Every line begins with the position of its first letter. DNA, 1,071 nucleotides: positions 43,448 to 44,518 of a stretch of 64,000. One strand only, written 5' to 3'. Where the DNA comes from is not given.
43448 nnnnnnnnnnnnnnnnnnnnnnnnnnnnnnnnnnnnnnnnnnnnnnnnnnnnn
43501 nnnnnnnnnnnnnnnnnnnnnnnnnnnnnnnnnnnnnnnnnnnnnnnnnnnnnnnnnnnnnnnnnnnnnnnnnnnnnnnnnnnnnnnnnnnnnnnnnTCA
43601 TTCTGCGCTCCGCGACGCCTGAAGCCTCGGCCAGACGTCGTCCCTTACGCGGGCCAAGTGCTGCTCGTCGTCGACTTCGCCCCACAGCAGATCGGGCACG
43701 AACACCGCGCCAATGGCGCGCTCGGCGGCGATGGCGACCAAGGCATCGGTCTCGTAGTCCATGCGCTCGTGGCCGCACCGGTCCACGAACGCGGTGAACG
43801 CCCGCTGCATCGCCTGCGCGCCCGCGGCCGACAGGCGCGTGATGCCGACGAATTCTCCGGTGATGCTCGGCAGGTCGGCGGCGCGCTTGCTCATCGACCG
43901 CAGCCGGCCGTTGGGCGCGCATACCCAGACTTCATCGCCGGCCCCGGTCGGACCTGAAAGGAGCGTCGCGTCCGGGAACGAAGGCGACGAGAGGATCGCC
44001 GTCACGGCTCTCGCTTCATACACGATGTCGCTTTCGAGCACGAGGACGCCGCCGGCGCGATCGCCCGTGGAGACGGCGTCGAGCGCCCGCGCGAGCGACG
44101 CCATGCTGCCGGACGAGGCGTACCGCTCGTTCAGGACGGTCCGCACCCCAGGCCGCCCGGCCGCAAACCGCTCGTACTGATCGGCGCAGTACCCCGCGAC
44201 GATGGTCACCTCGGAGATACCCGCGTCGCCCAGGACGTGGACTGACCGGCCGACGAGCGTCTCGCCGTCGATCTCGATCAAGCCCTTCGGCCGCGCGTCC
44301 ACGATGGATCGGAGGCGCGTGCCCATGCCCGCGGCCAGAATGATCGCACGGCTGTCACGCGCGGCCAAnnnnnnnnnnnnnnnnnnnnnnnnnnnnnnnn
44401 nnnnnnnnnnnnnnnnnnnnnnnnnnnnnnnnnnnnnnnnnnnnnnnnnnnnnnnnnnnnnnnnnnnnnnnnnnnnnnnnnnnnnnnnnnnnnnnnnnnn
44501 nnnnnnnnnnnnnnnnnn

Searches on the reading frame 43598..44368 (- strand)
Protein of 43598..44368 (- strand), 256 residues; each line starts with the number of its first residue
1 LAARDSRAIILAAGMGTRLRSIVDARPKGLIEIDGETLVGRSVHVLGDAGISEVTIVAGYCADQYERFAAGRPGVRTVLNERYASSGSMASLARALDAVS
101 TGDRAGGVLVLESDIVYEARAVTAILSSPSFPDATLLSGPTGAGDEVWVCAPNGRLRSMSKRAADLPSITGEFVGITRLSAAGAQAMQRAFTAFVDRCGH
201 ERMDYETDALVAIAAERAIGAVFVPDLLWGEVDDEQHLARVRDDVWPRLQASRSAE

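Call 74: search_protein_families(library=pfam, proteins=[window:43598-44368:-], max_evalue=0.00001)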
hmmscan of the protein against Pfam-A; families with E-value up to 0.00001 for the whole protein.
window:43598-44368:- (256 aa): 2 families
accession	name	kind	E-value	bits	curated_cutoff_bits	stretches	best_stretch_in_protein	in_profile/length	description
PF12804.13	NTP_transf_3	-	2.8e-17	63.8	27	1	8-128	1-110/160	MobA-like NTP transferase domain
PF00483.29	NTP_transferase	-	8.3e-08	32.5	21.2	1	8-124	2-119/245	Nucleotidyl transferase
